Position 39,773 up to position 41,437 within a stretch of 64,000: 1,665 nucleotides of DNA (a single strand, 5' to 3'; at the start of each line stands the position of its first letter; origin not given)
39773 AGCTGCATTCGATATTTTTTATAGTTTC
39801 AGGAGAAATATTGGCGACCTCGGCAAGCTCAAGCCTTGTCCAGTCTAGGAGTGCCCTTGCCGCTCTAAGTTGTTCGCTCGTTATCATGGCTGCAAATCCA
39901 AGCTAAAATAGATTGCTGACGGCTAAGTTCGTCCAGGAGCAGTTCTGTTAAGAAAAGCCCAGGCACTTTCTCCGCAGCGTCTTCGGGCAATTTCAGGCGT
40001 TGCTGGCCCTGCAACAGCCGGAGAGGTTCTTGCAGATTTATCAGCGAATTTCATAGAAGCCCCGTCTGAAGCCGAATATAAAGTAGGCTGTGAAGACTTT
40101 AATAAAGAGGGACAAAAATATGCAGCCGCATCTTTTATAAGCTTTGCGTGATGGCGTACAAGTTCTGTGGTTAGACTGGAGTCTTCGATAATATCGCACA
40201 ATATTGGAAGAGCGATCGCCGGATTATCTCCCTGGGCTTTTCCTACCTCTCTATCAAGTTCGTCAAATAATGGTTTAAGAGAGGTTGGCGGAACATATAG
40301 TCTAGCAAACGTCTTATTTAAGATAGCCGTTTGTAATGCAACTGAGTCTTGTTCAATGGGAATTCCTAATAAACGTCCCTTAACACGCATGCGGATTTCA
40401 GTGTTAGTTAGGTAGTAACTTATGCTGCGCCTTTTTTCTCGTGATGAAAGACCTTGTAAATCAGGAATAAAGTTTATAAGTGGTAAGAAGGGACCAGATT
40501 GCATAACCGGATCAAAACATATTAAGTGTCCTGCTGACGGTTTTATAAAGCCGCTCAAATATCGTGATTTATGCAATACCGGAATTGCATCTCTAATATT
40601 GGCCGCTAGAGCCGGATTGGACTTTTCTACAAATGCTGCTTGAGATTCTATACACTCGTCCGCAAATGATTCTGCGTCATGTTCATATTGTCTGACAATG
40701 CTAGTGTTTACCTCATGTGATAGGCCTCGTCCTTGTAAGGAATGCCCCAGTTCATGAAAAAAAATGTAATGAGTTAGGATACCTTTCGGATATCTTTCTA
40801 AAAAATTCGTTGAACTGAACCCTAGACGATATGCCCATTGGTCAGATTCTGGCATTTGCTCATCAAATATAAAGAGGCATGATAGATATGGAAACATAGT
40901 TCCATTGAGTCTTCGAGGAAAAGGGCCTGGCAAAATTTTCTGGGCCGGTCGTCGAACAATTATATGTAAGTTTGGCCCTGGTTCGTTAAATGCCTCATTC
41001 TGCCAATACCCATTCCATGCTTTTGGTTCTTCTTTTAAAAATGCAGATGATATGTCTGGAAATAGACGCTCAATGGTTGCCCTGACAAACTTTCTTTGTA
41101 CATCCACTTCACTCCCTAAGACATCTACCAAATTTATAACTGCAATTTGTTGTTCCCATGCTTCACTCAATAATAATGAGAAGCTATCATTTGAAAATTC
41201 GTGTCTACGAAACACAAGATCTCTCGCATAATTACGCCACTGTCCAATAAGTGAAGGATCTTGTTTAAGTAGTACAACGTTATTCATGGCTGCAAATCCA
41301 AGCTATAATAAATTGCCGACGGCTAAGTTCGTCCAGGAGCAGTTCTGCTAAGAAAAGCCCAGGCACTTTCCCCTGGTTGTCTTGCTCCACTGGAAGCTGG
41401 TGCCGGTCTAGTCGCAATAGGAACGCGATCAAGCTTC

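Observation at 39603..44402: Three tandem paralogous HExxH-motif proteins with a near-identical C-terminal 15-aa tail, spread by 87-bp direct repeats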

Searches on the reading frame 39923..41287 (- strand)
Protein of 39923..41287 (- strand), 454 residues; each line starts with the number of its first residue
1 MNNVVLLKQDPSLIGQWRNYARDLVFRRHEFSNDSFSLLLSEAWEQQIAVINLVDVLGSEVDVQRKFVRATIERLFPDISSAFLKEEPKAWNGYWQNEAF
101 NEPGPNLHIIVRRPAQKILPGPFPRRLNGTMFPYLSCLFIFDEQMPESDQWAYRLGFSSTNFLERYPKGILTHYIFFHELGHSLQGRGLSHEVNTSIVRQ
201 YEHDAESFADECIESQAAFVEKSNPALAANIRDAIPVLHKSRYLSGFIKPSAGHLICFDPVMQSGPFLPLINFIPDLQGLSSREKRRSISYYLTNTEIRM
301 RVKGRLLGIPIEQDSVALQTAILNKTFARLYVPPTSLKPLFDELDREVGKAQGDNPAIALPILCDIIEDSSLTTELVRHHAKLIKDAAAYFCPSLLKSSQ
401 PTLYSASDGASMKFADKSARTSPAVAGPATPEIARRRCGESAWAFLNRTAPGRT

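Call 6: search_protein_families(library=pfam, proteins=[window:39923-41287:-], max_evalue=0.1)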
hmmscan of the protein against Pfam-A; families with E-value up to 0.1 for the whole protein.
window:39923-41287:- (454 aa): 0 families

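Call 13: find_related_loci(query=A1, collection=genome_contigs, flank=10000)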
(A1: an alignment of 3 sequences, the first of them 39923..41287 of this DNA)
Query A1 (454 aa) in genome_contigs; peptide patterns used: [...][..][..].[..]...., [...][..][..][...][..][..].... (x = any residue, [..] = any of these).
42 stretches matched a pattern, but none encodes a relative of the query by tblastn (E <= 1e-3).
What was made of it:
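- Tried and rejected: GTDB genomes held no relative when searched with tail and AVINL patterns (call 13).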

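Call 19: search_solved_structures(query=A1, max_evalue=10, show_alignments=2)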
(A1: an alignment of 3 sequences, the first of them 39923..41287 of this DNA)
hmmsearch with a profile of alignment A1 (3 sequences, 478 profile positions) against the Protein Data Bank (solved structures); distinct sequences matched with E-value up to 10: 0.

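Call 22: search_protein_representatives(alignment_id=A1)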
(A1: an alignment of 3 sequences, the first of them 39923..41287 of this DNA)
Query: 3 sequences, 478 profile positions. Proteins with E-value up to 0.001 (for the whole library): 36; up to 1e-10: 25; up to 1e-30: 9. The best 36 are listed.
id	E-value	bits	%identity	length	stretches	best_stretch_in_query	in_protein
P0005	6.5e-234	793.4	-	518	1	6-478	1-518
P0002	1.4e-217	739.6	-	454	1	1-478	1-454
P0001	6.5e-196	668.1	-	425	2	1-421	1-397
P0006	8.4e-57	209.4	-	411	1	21-411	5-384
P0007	1.0e-40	156.3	-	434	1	12-411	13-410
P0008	5.6e-40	153.9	-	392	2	22-259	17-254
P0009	1.1e-38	149.6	-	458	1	28-439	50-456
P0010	3.6e-37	144.6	-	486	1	20-421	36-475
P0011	1.6e-31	126.0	-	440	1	25-416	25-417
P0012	1.4e-28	116.3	-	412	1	23-409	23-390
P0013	7.3e-26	107.3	-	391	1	25-335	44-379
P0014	1.4e-24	103.1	-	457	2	32-256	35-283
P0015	2.8e-23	98.8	-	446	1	35-436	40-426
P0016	4.5e-23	98.1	-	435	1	23-411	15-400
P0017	1.5e-22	96.4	-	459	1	21-416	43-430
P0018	3.4e-21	92.0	-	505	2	21-272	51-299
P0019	7.8e-21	90.8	-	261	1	161-415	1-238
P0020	1.9e-20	89.5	-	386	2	128-260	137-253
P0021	2.1e-20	89.3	-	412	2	32-228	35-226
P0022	1.7e-18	83.0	-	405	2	22-266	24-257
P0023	4.9e-16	74.9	-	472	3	25-203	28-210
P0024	2.7e-15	72.5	-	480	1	17-432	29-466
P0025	1.7e-14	69.9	-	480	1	26-419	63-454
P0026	2.0e-13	66.3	-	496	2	122-259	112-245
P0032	9.9e-06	40.9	-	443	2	118-219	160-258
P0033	5.6e-05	38.5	-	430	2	145-221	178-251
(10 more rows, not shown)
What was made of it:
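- Family and motif: an exhaustive HMM search of 1.84 billion representatives gives 36 hits, 33 of them outside the window (call 22).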

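Call 25: predict_structure(alignment_id=A1)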
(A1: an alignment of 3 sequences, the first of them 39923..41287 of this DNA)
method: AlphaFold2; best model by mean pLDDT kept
length: 454 residues; sequences in the alignment: 3
mean_pLDDT: 59.6   pTM: 0.53
mean pLDDT of the five models: 59.6, 50.0, 44.1, 43.9, 42.4
residues with pLDDT >= 90: 0; 70-90: 155; 50-70: 167; < 50: 132
segments of 3 or more residues with pLDDT < 50: 1-8, 100-103, 118-132, 155-161, 186-201, 250-281, 347-353, 399-433
pLDDT, mean of each block of 10 residues (from residue 1): 43 53 62 77 68 64 71 79 68 57 49 50 36 61 57 49 53 59 45 40 59 68 75 74 65 39 36 45 54 77 84 82 66 76 56 62 84 78 81 62 30 30 31 61 70 45
secondary structure, 60 per line:
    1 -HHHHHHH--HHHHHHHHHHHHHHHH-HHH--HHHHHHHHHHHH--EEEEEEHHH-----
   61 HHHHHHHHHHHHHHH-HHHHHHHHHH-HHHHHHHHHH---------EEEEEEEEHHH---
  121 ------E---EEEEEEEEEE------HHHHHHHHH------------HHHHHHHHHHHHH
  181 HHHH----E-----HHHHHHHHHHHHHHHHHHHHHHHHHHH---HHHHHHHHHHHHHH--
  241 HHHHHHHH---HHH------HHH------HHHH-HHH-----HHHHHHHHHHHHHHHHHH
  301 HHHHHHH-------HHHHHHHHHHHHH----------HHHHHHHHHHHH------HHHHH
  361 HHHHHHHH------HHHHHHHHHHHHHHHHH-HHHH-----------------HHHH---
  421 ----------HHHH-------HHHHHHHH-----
elements in order: H2-8 H11-26 H33-44 E47-52 H61-75 H77-86 H88-97 E107-114 E131-140 H147-155 H168-184 H195-221 H225-238 H241-248 H270-273 H283-307 H315-327 H338-349 H356-368 H375-391 H393-396 H414-417 H431-434 H442-449
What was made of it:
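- Tried and rejected: The first AF2 run, with three sequences, was too poor to use (pLDDT 59.6, call 25).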

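Call 29: find_encoding_contigs(protein=P0032, flank=10000, max_places=4)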
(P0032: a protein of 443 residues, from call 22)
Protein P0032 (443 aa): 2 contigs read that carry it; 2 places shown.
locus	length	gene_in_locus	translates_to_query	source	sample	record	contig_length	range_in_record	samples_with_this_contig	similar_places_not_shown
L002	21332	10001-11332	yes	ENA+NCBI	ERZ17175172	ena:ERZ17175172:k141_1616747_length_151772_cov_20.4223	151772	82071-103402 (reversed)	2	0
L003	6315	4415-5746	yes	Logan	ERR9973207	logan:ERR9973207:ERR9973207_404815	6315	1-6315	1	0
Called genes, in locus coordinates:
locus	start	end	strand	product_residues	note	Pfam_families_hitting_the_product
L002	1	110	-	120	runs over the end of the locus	-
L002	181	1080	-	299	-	PF02629:CoA_binding, PF13607:Succ_CoA_lig (weak), PF00549:Ligase_CoA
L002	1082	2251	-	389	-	PF08442:ATP-grasp_2, PF13549:ATP-grasp_5, PF24948:Citrate_synth_N, PF00549:Ligase_CoA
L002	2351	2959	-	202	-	-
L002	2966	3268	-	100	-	-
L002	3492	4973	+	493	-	PF13231:PMT_2 (weak)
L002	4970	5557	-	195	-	-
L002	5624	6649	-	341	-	PF01636:APH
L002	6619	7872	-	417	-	PF25591:LRV_2 (faint), PF10098:DUF2336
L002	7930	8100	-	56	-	-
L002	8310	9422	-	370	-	PF03969:AFG1_ATPase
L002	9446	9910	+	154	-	-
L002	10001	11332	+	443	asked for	-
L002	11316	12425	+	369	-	-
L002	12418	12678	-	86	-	-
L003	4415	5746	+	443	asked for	-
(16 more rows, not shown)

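Call 30: find_encoding_contigs(protein=P0006, flank=8000, max_places=3)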
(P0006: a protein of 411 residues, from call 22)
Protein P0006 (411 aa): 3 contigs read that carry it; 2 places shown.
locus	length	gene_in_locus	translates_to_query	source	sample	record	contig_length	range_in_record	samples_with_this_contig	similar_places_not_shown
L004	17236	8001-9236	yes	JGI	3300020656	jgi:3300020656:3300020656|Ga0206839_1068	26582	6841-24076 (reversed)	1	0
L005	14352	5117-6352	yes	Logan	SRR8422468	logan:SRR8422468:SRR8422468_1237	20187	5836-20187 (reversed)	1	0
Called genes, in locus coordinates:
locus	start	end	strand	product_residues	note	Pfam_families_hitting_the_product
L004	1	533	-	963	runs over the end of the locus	PF07703:A2M_BRD, PF00207:A2M, PF17973:bMG10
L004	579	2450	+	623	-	PF00912:Transgly, PF00905:Transpeptidase, PF06832:BiPBP_C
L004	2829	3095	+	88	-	-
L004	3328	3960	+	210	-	-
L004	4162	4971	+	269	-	PF08238:Sel1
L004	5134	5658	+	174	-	-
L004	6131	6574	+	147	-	-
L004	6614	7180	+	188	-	-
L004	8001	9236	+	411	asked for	-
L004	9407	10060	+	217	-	-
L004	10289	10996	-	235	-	-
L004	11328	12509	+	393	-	PF07690:MFS_1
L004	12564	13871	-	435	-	PF13229:Beta_helix (faint)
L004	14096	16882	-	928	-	PF00881:Nitroreductase (faint), PF00899:ThiF, PF13444:Acetyltransf_5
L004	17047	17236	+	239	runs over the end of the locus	PF01381:HTH_3, PF13560:HTH_31 (weak)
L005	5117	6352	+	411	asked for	-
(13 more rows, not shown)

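Call 31: find_encoding_contigs(protein=P0007, flank=8000, max_places=3)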
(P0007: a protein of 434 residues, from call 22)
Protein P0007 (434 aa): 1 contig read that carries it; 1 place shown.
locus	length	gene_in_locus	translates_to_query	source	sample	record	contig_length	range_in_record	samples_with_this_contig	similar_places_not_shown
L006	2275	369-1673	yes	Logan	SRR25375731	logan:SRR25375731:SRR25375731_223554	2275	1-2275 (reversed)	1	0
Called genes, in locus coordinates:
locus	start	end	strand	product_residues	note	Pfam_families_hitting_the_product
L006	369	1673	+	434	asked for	-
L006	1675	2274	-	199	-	?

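Call 34: search_protein_families(library=ncbifam, proteins=[window:39923-41287:-], max_evalue=0.1)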
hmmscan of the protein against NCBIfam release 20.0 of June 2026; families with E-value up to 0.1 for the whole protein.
window:39923-41287:- (454 aa): 0 families

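Call 35: search_protein_families(library=padloc, proteins=[window:39923-41287:-], max_evalue=0.1)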
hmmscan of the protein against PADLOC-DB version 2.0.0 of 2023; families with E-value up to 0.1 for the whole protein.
window:39923-41287:- (454 aa): 0 families

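Call 38: find_encoding_contigs(protein=P0008, flank=8000, max_places=3)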
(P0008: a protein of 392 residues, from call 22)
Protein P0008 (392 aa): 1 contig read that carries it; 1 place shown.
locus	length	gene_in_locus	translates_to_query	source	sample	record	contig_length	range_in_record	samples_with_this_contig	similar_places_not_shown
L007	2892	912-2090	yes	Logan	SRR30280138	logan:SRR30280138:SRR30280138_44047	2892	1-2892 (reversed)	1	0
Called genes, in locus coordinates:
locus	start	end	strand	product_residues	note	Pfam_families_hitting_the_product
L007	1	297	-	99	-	?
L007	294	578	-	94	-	-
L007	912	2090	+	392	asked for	-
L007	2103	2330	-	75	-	-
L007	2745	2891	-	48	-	?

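Call 39: find_encoding_contigs(protein=P0010, flank=8000, max_places=3)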
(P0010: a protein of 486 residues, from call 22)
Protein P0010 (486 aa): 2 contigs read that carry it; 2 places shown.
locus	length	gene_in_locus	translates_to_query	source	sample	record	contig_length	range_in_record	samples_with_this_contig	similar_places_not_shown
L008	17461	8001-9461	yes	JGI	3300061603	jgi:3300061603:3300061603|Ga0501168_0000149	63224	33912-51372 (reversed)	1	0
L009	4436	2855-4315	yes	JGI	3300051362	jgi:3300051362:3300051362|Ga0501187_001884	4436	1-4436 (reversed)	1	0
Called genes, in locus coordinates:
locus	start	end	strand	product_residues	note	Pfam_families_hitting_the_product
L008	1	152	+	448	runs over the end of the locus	PF02878:PGM_PMM_I, PF02879:PGM_PMM_II, PF02880:PGM_PMM_III, PF00408:PGM_PMM_IV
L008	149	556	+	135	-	PF00583:Acetyltransf_1, PF13673:Acetyltransf_10, PF13508:Acetyltransf_7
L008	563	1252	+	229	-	PF01988:VIT1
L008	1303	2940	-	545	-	PF07940:Hepar_II_III_C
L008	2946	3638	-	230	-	PF00834:Ribul_P_3_epim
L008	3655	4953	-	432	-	PF01029:NusB, PF01189:Methyltr_RsmB-F, PF13649:Methyltransf_25 (faint)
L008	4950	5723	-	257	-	PF03988:DUF347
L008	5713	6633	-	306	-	PF17827:PrmC_N, PF05175:MTS, PF13489:Methyltransf_23 (weak), PF13649:Methyltransf_25 (weak), PF13847:Methyltransf_31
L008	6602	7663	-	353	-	PF03462:PCRF, PF00472:RF-1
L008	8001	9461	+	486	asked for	-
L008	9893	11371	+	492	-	PF08448:PAS_4, PF13426:PAS_9, PF08447:PAS_3, PF00989:PAS (weak), PF08448:PAS_4, PF13426:PAS_9, PF08447:PAS_3, PF00015:MCPsignal, +1 more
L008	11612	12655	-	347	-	PF01118:Semialdhyde_dh, PF22698:Semialdhyde_dhC_1, PF02774:Semialdhyde_dhC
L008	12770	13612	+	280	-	PF00696:AA_kinase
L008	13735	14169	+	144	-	-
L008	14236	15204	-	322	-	PF00005:ABC_tran, PF13304:AAA_21 (weak)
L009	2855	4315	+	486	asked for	-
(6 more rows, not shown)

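Call 56: find_encoding_contigs(protein=P0009, flank=6000, max_places=2)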
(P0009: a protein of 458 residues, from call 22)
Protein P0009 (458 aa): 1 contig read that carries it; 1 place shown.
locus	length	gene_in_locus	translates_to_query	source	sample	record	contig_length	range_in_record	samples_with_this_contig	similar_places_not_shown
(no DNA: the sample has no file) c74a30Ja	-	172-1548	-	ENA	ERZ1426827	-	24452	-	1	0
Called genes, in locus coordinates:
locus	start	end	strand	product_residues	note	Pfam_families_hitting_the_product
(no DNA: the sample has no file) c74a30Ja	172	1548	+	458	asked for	-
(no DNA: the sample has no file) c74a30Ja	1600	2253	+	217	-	PF00574:CLP_protease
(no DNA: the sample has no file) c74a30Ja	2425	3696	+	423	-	PF06689:zf-C4_ClpX, PF01078:Mg_chelatase (faint), PF05496:RuvB_N (faint), PF00004:AAA, PF07724:AAA_2, PF07728:AAA_5 (weak), PF10431:ClpB_D2-small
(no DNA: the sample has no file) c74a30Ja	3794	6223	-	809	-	PF13491:FtsK_4TM, PF17854:FtsK_alpha, PF01580:FtsK_SpoIIIE, PF09397:FtsK_gamma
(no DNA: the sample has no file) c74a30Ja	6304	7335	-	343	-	PF02541:Ppx-GppA (weak)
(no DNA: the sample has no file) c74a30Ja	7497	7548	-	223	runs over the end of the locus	PF00702:Hydrolase, PF08282:Hydrolase_3 (faint), PF12710:HAD, PF13419:HAD_2, PF13242:Hydrolase_like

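Call 57: find_encoding_contigs(protein=P0011, flank=6000, max_places=2)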
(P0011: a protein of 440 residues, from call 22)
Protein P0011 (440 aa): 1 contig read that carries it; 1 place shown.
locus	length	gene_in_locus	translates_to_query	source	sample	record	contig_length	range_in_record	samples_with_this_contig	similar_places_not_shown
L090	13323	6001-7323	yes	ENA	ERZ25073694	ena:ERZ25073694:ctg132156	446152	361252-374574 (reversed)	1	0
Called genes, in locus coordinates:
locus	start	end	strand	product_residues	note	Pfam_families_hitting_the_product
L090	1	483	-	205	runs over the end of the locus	PF01810:LysE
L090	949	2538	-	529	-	PF13231:PMT_2 (weak), PF13431:TPR_17 (faint), PF14559:TPR_19 (faint), PF07719:TPR_2 (faint)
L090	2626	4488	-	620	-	PF13231:PMT_2, PF13424:TPR_12 (faint), PF23914:TPR_CcmH_CycH (faint), PF00515:TPR_1 (faint), PF07719:TPR_2 (faint), PF13176:TPR_7 (faint), PF13181:TPR_8 (faint), PF14559:TPR_19 (weak), +2 more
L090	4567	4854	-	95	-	-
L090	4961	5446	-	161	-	-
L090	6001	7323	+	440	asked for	-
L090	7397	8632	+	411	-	PF00083:Sugar_tr, PF07690:MFS_1, PF00083:Sugar_tr, PF07690:MFS_1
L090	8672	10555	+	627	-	PF02705:K_trans, PF22776:K_trans_C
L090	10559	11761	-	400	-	PF07394:DUF1501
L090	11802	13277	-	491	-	PF08811:DUF1800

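Call 58: find_encoding_contigs(protein=P0016, flank=6000, max_places=2)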
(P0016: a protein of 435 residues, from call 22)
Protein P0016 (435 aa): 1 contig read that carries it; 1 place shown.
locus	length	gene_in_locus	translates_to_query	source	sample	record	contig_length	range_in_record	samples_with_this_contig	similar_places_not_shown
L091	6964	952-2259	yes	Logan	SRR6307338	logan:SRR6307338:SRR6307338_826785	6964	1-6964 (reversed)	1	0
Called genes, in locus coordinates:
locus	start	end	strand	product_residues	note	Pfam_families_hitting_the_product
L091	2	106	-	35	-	?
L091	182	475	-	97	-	PF00313:CSD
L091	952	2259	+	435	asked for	-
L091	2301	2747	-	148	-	-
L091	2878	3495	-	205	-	PF03807:F420_oxidored, PF07991:KARI_N (faint)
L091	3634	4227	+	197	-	PF00255:GSHPx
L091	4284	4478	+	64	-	PF03884:YacG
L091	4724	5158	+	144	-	-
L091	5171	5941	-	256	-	PF08032:SpoU_sub_bind, PF00588:SpoU_methylase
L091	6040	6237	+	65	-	-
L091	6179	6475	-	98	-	-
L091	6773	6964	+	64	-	?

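Call 59: search_protein_families(library=pfam, proteins=[P0006, P0007, P0008, P0009, P0010, P0011, P0012, P0014, P0015, P0016], max_evalue=0.5)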
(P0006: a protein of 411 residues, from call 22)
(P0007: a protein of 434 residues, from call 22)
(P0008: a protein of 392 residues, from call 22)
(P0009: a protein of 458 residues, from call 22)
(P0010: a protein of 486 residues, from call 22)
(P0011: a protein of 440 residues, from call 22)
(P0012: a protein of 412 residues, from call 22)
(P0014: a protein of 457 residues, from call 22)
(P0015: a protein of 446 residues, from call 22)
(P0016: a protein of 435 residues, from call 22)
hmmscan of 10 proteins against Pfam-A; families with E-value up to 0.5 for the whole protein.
P0006 (411 aa): 0 families

P0007 (434 aa): 1 family
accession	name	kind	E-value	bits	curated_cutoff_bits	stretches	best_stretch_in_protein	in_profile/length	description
PF04228.19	Zn_peptidase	-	0.026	14.4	23.2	1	188-247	168-226/290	Putative neutral zinc metallopeptidase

P0008 (392 aa): 1 family
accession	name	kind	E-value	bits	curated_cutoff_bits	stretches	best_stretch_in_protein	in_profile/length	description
PF19908.4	DUF6381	-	0.2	11.9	26.6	0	218-242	20-44/62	Family of unknown function (DUF6381)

P0009 (458 aa): 2 families
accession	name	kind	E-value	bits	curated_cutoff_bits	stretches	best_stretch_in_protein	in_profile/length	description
PF20573.4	DUF6782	-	0.0074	16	27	1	203-253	93-143/241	Putative metallopeptidase family (DUF6782)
PF13374.12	TPR_10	-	0.041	14.4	27.5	1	245-274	2-31/42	Tetratricopeptide repeat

P0010 (486 aa): 1 family
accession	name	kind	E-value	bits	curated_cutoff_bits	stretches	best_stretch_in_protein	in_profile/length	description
PF02948.20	Amelogenin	-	0.29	12.1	27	0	4-83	60-135/179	Amelogenin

P0011 (440 aa): 1 family
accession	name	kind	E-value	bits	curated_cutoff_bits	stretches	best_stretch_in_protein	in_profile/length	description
PF05845.17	PhnH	-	0.11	12.7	25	1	216-271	11-65/188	Bacterial phosphonate metabolism protein (PhnH)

P0012 (412 aa): 0 families

P0014 (457 aa): 0 families

P0015 (446 aa): 0 families

P0016 (435 aa): 0 families

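Call 60: search_protein_families(library=pfam, proteins=[P0017, P0018, P0019, P0020, P0021, P0022, P0023, P0024, P0025, P0026], max_evalue=0.5)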
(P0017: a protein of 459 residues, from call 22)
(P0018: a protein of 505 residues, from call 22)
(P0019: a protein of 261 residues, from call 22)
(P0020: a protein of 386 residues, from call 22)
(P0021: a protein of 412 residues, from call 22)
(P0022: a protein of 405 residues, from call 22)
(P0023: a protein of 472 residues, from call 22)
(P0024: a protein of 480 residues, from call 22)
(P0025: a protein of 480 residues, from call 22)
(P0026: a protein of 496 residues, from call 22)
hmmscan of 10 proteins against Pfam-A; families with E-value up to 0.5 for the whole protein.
P0017 (459 aa): 0 families

P0018 (505 aa): 1 family
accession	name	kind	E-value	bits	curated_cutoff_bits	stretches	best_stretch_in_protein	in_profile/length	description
PF06114.19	Peptidase_M78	-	0.077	13.2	22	0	205-232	41-74/123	IrrE N-terminal-like domain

P0019 (261 aa): 0 families

P0020 (386 aa): 0 families

P0021 (412 aa): 0 families

P0022 (405 aa): 0 families

P0023 (472 aa): 0 families

P0024 (480 aa): 0 families

P0025 (480 aa): 0 families

P0026 (496 aa): 1 family
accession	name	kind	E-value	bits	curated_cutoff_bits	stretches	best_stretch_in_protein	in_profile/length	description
PF21086.3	ACT_PSP_2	-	0.21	12.1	24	0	103-125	25-47/77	ACT domain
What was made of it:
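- On ImmA/IrrE (M78, PF06114) with an XRE partner: One relative scores 13.2 bits against a cutoff of 22 (call 60).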

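Call 86: search_dna_similar(query=P0010, collection=plasmids, mode=protein, max_evalue=0.01)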
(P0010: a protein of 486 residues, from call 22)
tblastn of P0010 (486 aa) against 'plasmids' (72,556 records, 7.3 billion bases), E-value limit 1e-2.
No match.
